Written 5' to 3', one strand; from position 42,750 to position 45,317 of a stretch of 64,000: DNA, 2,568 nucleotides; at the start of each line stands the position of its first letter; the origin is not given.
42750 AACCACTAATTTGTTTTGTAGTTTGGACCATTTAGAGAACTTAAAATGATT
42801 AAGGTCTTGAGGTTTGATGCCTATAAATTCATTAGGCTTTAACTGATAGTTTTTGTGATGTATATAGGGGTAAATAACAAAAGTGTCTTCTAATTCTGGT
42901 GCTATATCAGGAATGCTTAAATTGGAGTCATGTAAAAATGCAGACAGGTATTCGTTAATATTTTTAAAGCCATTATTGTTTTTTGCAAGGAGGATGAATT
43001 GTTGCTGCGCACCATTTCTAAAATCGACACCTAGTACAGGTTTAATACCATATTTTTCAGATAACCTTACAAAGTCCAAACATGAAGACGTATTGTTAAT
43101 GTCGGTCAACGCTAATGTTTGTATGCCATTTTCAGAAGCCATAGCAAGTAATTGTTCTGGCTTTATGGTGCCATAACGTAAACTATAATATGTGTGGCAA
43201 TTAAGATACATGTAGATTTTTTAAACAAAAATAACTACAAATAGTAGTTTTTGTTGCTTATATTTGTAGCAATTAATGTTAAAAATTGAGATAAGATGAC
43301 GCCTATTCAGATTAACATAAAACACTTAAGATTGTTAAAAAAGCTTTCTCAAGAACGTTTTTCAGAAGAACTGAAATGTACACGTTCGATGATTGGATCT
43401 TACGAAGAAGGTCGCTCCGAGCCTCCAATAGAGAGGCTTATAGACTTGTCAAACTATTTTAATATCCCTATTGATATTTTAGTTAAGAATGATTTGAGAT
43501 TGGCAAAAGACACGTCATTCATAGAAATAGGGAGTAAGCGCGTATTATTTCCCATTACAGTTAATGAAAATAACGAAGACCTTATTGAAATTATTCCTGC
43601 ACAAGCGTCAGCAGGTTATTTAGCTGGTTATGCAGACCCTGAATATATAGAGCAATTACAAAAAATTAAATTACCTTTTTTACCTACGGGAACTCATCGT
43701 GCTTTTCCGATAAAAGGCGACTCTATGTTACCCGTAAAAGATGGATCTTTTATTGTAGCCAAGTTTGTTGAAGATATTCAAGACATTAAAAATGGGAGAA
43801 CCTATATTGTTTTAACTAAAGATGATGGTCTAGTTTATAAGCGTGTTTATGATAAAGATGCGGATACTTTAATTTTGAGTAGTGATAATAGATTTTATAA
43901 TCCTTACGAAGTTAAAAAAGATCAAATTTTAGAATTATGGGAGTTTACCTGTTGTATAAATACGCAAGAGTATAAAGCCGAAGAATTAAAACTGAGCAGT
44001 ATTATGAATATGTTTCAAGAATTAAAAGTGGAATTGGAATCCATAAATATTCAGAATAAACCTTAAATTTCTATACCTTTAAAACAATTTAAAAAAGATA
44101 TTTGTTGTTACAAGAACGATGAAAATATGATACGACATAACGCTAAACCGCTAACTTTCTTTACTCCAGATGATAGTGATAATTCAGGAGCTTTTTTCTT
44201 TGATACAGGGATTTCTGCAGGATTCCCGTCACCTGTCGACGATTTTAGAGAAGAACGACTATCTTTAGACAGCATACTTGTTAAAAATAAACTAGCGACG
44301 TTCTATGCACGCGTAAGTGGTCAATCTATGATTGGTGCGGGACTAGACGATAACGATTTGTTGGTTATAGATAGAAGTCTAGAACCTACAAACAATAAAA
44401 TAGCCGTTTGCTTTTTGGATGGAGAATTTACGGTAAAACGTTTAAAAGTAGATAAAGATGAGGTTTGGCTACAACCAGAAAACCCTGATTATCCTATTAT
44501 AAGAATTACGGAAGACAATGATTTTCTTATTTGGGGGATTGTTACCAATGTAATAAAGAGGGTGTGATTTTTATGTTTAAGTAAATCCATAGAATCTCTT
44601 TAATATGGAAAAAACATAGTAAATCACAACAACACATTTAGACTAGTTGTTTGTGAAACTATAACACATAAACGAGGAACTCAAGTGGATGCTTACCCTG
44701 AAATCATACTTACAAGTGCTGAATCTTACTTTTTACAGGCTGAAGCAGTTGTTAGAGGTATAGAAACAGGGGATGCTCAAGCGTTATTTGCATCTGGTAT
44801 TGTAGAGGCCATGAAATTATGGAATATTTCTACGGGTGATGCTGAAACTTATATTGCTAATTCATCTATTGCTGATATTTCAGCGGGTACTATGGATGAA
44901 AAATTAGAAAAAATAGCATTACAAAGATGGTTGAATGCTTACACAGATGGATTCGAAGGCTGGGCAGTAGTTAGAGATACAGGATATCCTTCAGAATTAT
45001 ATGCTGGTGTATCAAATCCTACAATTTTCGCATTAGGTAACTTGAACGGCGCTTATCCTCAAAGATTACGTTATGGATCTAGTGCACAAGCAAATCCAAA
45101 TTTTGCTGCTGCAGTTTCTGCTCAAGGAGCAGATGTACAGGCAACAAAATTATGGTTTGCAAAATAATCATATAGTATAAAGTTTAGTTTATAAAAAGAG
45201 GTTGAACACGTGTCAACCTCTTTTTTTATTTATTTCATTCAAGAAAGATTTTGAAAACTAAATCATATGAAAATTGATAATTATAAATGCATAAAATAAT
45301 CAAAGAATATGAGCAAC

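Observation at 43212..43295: Nested palindromes in the divergent dnaE2 / lexA-like promoter are candidate operator sites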

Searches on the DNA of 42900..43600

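Call 50: search_rna_families(source=window, start=42900, end=43600, threshold=evalue, max_evalue=1)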
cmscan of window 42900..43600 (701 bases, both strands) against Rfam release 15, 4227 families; matches with E-value up to 1: 0.
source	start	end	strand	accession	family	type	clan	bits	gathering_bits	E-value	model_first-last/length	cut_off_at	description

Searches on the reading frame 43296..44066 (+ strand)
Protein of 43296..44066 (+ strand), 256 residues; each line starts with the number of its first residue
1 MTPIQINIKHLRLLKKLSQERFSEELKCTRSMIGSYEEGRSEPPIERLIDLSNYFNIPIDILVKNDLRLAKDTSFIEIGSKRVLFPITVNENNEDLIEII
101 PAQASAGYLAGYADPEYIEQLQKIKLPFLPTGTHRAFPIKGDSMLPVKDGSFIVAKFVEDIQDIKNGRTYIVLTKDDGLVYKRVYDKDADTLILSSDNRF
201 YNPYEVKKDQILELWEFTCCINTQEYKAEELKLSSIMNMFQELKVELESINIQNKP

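Call 3: search_protein_families(library=pfam, proteins=[window:43296-44066:+])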
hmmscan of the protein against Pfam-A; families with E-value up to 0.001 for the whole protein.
window:43296-44066:+ (256 aa): 4 families
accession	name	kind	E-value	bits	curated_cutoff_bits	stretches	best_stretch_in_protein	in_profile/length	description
PF01381.28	HTH_3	-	1.5e-12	47.8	23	1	8-62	1-55/55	Helix-turn-helix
PF12844.13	HTH_19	-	1e-09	38.6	30.2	1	7-63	3-59/64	Helix-turn-helix domain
PF00717.28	Peptidase_S24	-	6.3e-09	36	23.3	1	102-210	4-107/116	Peptidase S24-like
PF13560.12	HTH_31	-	0.00046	20.9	27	1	9-55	7-54/64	Helix-turn-helix domain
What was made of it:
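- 43296..44066 (+): Repressor gene, 256 aa: CI/Cro-type HTH_3 plus S24 peptidase, with Ala106-Gly107, Ser143 and Lys182. Pfam PF01381 and PF00717 (call 3).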

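Call 14: find_related_loci(query=window:43296-44066:+, collection=genome_contigs, flank=6000)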
Query window:43296-44066:+ (256 aa) in genome_contigs; peptide patterns used: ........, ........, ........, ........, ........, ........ (x = any residue, [..] = any of these).
138 stretches matched a pattern; 78 encode a relative of the query (tblastn E <= 1e-3); 78 distinct loci.
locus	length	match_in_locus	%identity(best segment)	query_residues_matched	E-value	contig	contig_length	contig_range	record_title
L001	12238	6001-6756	87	1-250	7e-148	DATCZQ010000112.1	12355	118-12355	MAG TPA_asm: Yeosuana sp. isolate SMAG_U74 k141_518458, whole genome shotgun sequence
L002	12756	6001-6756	86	1-250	9e-147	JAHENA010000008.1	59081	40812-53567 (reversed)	MAG: Flavobacteriales bacterium isolate Ww88 NODE_736_length_59081_cov_10.344725, whole genome shotgun sequence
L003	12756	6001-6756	86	1-250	1e-146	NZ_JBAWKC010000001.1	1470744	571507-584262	Gaetbulibacter aquiaggeris strain KEM-8 NODE_1_Gaeaqu_1470744_cov_404.041356, whole genome shotgun sequence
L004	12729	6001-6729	86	1-241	2e-142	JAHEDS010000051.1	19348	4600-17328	MAG: Flavobacteriales bacterium isolate Ww211 NODE_4394_length_19348_cov_11.716909, whole genome shotgun sequence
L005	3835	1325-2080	81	1-250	2e-145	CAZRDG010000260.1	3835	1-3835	MAG TPA_asm: uncultured Lacinutrix sp. isolate binchicken_co272_8 genome assembly, contig: NODE_2157_length_3835_cov_11.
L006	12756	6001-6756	83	1-250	1e-141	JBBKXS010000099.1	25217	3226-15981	MAG: Flavobacteriaceae bacterium isolate metabat_bins.129 k119_4334523, whole genome shotgun sequence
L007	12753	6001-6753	84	1-250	3e-141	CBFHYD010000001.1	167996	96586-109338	MAG: Winogradskyella sp. isolate Co_bin_197_strict genome assembly, contig: Co_bin_197_strict_c1, whole genome shotgun s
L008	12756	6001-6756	82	1-250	1e-140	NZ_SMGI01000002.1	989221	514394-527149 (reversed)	Winogradskyella wandonensis strain CECT 8445 Ga0244634_102, whole genome shotgun sequence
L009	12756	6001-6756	82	1-250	5e-141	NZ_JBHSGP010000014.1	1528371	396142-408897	Geojedonia litorea strain CCUG 63682 soapdenovo_K_127_14, whole genome shotgun sequence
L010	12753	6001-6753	83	1-250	1e-140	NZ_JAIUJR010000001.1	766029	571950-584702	Winogradskyella alexanderae strain D23 scaffold_1_length=766030, whole genome shotgun sequence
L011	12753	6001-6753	82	1-250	2e-140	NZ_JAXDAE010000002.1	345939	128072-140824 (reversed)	Winogradskyella aquimaris strain KCTC 23502 scaffold_2_length=345940, whole genome shotgun sequence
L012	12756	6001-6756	82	1-250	2e-140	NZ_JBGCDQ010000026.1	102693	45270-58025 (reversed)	MAG: Winogradskyella sp. isolate SGMAG-69 contig26, whole genome shotgun sequence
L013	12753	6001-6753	83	1-250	3e-140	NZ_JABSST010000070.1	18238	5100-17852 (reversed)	MAG: Winogradskyella sp. isolate DT_119 DT-Winogradskyella-1_scaffold_70, whole genome shotgun sequence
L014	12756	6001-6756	82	1-250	9e-140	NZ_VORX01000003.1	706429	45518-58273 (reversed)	Gelidibacter salicanalis strain IC162 NODE_3_length_706429_cov_183.306, whole genome shotgun sequence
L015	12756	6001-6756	82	1-250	7e-140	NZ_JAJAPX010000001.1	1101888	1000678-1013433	Tamlana sargassicola strain 62-3 NODE_1_length_1101888_cov_51.393516, whole genome shotgun sequence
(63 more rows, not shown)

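Call 23: search_solved_structures(query=window:43296-44066:+, max_evalue=0.01, show_alignments=3)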
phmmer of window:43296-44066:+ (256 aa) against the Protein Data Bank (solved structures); distinct sequences matched with E-value up to 0.01: 3.
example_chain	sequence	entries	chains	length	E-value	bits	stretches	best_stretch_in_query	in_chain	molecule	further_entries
3op9_A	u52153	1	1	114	0.0018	21.3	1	7-84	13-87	Pli0006 protein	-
1utx_A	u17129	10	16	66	0.0067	19.4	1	6-61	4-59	CYLR2 | cytolysin regulator 2 | PUTATIVE TRANSCRIPTION REGULATOR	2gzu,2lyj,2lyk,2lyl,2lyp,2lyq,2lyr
2xiu_A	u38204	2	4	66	0.0067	19.4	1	6-61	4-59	CYLR2 | CYLR2 SYNONYM CYTOLYSIN REPRESSOR 2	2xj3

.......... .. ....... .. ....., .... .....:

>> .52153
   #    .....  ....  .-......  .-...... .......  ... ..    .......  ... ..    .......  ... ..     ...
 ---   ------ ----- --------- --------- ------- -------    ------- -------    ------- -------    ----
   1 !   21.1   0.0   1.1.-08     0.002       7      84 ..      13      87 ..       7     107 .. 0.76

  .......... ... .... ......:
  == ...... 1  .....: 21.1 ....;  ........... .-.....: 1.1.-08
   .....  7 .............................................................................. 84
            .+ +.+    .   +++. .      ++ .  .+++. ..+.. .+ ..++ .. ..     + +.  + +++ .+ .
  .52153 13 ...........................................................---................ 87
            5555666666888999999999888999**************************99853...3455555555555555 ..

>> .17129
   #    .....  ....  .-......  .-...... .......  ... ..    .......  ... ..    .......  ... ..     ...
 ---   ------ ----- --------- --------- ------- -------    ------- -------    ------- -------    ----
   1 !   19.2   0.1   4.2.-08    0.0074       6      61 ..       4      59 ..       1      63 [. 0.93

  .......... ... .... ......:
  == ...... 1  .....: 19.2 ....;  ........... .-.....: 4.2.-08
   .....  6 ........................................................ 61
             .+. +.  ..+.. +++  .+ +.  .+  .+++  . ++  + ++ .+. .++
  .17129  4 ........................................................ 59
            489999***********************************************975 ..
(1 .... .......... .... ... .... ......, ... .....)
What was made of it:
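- Tried and rejected: It returned only generic HTH hits (call 23).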

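Call 24: search_protein_families(library=ncbifam, proteins=[window:43296-44066:+], max_evalue=0.001)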
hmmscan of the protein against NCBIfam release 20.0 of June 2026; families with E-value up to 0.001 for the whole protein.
window:43296-44066:+ (256 aa): 3 families
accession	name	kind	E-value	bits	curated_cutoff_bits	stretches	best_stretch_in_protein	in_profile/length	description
NF041951.1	phage_RstR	subfamily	2.6e-09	37.3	80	1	6-69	5-68/108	RstR family transcriptional repressor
NF052239.1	antitox_spr1629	equivalog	8.4e-07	28.4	335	1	7-71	6-70/377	spr1629 family repressor/antitoxin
NF047948.1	male_kill_WMK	equivalog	2e-06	27.5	300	1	7-66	166-225/300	WO male-killing family protein Wmk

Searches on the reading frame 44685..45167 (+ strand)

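Call 3: search_protein_families(library=pfam, proteins=[window:44685-45167:+])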
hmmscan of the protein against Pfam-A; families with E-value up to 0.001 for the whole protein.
window:44685-45167:+ (160 aa): 2 families
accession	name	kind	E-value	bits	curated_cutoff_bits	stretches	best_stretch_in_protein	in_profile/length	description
PF12771.13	SusD-like_2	-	2.8e-23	82.9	27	1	5-130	298-414/415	Starch-binding associating with outer membrane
PF12741.13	SusD-like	-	8.4e-23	81.6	27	2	69-158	405-494/495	Susd and RagB outer membrane lipoprotein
